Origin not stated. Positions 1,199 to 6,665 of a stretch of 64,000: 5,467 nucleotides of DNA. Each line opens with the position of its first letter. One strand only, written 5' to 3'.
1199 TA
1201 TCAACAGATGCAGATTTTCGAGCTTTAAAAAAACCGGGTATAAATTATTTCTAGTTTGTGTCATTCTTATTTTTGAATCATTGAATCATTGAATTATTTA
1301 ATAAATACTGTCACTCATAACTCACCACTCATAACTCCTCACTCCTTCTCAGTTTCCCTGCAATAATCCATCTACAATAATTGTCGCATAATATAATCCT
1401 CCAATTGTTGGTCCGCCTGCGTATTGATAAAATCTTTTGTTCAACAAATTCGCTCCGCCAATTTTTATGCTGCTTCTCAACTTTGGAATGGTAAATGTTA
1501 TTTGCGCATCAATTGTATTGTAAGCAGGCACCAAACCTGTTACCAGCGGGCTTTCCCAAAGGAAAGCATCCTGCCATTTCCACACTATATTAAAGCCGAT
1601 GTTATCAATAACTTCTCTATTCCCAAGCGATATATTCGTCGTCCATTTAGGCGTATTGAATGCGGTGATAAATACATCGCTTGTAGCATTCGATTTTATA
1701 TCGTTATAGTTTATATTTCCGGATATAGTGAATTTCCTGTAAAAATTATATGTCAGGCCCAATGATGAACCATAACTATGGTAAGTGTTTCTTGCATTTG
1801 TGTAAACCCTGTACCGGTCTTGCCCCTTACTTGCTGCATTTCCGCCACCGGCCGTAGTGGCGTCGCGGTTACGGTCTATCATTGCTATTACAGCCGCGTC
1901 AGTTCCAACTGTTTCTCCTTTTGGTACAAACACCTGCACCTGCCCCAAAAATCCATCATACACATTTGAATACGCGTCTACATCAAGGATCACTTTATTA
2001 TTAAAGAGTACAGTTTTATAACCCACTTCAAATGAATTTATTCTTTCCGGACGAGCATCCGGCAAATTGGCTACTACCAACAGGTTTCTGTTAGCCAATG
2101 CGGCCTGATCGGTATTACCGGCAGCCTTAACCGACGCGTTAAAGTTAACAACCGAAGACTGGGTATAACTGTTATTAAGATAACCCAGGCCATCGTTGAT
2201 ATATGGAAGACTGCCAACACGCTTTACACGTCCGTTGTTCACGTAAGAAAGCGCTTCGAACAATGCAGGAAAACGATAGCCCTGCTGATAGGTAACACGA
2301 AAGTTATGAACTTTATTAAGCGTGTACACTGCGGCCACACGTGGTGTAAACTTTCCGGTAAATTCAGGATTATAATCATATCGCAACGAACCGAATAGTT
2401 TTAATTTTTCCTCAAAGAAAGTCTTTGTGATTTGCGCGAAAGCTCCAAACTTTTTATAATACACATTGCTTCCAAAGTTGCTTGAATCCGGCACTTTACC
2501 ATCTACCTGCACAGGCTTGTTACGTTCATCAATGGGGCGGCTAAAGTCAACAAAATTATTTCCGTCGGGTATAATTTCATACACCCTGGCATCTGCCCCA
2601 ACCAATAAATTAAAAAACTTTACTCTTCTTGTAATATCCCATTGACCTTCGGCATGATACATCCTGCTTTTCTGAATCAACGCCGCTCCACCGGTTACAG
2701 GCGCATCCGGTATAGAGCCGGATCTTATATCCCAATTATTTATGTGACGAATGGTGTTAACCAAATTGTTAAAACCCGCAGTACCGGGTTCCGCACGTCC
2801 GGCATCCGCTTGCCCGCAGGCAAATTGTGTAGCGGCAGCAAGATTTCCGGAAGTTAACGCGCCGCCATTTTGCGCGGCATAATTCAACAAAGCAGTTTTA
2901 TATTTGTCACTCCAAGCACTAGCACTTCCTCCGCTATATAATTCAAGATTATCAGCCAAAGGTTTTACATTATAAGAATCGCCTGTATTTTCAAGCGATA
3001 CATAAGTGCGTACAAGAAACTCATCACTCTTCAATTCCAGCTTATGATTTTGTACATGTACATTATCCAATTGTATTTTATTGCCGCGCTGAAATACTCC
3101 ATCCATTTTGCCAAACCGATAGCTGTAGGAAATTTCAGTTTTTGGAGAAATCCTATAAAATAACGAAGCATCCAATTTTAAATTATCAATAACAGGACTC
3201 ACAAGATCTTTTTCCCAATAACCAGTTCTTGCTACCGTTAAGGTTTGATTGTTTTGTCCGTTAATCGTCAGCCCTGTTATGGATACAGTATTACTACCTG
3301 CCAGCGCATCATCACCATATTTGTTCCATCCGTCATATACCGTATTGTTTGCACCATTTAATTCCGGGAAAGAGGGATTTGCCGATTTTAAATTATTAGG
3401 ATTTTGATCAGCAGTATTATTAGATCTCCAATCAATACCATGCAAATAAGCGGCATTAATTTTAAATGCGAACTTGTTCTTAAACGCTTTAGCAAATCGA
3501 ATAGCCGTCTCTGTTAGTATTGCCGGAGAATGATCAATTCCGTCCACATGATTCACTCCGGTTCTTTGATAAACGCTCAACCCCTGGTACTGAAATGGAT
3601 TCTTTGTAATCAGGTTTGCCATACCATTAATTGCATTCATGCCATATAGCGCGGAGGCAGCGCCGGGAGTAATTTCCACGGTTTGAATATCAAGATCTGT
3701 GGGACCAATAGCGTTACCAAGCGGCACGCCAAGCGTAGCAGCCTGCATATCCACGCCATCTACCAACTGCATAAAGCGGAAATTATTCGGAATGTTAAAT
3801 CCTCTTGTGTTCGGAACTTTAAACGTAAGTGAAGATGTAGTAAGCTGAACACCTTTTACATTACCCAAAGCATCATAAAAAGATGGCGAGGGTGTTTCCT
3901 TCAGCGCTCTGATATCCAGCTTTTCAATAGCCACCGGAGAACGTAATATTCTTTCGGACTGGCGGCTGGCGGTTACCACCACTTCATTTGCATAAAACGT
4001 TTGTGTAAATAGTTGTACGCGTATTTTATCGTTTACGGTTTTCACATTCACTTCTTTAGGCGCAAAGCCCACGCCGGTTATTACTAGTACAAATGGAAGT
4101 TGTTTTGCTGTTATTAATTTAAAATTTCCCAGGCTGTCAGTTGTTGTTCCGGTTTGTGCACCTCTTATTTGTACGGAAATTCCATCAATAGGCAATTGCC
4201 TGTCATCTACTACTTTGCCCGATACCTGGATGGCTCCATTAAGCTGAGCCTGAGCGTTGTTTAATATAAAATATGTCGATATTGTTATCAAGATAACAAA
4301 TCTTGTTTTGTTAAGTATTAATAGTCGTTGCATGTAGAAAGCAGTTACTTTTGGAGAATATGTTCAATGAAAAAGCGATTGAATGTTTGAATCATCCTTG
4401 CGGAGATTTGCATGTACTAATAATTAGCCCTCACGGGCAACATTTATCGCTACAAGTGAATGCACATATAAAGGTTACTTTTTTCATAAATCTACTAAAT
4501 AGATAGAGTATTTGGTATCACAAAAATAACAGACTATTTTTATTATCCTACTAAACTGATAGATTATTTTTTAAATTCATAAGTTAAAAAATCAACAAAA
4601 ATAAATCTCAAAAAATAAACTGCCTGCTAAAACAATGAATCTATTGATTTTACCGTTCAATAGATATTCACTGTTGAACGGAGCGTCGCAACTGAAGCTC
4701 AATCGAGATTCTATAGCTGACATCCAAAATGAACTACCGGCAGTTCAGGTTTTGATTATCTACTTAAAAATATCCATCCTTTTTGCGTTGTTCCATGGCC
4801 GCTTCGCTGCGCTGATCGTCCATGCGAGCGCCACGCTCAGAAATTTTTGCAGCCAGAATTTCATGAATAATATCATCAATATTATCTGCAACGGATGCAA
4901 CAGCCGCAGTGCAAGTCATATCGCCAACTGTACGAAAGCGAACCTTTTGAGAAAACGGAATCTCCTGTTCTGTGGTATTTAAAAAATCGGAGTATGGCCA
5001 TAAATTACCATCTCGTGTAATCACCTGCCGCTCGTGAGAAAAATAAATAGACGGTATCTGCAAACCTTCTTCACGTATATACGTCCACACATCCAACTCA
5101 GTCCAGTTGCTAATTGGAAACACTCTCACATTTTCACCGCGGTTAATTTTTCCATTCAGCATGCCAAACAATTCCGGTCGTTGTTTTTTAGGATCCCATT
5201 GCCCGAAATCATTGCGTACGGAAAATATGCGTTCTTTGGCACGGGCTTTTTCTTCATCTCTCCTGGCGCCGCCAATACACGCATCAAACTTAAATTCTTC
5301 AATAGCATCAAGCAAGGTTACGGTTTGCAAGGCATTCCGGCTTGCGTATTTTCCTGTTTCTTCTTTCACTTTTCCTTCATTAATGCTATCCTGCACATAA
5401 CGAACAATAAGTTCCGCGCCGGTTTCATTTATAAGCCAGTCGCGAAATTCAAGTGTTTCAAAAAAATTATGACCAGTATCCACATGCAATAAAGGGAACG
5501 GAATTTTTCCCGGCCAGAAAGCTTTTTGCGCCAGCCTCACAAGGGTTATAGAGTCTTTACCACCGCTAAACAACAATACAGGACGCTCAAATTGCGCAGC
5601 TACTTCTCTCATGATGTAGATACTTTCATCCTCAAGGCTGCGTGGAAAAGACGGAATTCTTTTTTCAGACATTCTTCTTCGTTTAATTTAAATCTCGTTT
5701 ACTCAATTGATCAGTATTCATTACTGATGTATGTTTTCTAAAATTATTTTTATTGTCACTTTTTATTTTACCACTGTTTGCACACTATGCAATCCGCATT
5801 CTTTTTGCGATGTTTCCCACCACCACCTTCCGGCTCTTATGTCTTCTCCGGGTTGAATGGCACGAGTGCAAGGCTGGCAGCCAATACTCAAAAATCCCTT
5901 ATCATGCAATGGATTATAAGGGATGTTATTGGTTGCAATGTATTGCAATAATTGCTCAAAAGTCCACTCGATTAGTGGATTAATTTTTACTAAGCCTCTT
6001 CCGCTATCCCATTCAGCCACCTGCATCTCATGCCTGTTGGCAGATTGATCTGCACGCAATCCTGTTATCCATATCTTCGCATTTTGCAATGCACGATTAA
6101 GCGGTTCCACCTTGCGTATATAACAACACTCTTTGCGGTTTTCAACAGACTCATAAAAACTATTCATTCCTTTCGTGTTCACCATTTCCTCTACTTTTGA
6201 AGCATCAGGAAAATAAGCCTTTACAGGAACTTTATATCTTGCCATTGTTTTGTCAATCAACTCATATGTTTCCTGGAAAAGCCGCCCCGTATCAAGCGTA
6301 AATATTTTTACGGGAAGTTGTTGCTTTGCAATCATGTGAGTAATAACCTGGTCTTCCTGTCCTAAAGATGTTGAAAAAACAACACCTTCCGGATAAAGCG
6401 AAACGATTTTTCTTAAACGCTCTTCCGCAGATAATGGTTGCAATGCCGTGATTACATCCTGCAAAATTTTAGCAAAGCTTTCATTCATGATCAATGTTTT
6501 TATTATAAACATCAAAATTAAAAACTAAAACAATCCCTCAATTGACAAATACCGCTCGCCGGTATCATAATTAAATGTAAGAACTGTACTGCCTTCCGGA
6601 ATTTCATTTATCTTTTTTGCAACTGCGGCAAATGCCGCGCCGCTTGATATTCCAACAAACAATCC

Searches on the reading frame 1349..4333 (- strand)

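Call 14: search_protein_families(library=ncbifam, proteins=[window:1349-4333:-])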
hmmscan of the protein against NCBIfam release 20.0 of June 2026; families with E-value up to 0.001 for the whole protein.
window:1349-4333:- (994 aa): 10 families
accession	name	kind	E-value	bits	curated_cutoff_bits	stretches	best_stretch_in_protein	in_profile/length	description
TIGR04056.1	OMP_RagA_SusC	subfamily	1.3e-22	80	368.25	1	35-245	1-205/981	SusC/RagA family TonB-linked outer membrane protein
TIGR01785.1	TonB-hemin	subfamily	6.6e-21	74.4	316.85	2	116-246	2-131/677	TonB-dependent heme/hemoglobin receptor family protein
NF053590.1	TonB_dep_TOL0244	equivalog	5.6e-12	45.1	645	1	118-304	14-189/604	TOL_0244 family TonB-dependent receptor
TIGR01779.1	TonB-B12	equivalog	8.4e-12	44.4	599.7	1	115-263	28-173/614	TonB-dependent vitamin B12 receptor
NF010010.0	PRK13483.1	equivalog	1.4e-11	43.2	927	1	114-249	32-169/660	ligand-gated channel protein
TIGR01786.1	TonB-hemlactrns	subfamily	2.6e-11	42.6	323.75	1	116-246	1-136/719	TonB-dependent hemoglobin/transferrin/lactoferrin family receptor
NF010038.0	PRK13513.1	equivalog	2.6e-07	29.6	942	0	113-245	33-166/659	ligand-gated channel protein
NF007478.2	PRK10064.1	equivalog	7.1e-07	27.9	745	1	116-247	31-161/663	catecholate siderophore receptor CirA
NF007926.1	PRK10641.1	equivalog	3.8e-06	25.7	836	1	186-294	97-204/617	TonB-dependent vitamin B12 receptor BtuB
NF049945.1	TonB_dep_FCYXU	equivalog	1.3e-05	24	825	1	111-253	32-176/697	TonB-dependent receptor, FCYXU motif-type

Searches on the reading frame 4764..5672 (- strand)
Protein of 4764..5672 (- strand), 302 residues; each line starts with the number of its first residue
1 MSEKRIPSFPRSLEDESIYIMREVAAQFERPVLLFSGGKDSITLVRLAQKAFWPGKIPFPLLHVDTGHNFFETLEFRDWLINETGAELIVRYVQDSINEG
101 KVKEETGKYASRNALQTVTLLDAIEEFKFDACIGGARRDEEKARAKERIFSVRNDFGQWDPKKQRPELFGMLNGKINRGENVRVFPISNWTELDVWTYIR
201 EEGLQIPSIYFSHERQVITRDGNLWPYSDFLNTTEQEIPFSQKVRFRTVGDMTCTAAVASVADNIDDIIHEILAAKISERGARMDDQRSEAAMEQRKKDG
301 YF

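Call 67: search_protein_families(library=pfam, proteins=[window:4764-5672:-], max_evalue=0.00001)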
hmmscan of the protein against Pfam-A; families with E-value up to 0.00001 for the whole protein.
window:4764-5672:- (302 aa): 1 family
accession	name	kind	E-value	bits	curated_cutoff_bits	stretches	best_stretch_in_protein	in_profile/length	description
PF01507.26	PAPS_reduct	-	1.6e-42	145.9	22.5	1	31-256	2-174/175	Phosphoadenosine phosphosulfate reductase domain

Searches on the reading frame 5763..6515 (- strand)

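Call 67: search_protein_families(library=pfam, proteins=[window:5763-6515:-], max_evalue=0.00001)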
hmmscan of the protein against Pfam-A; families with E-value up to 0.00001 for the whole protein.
window:5763-6515:- (250 aa): 1 family
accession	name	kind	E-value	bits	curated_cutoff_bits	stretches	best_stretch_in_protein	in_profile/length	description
PF01507.26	PAPS_reduct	-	2.4e-51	174.7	22.5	1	45-219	2-175/175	Phosphoadenosine phosphosulfate reductase domain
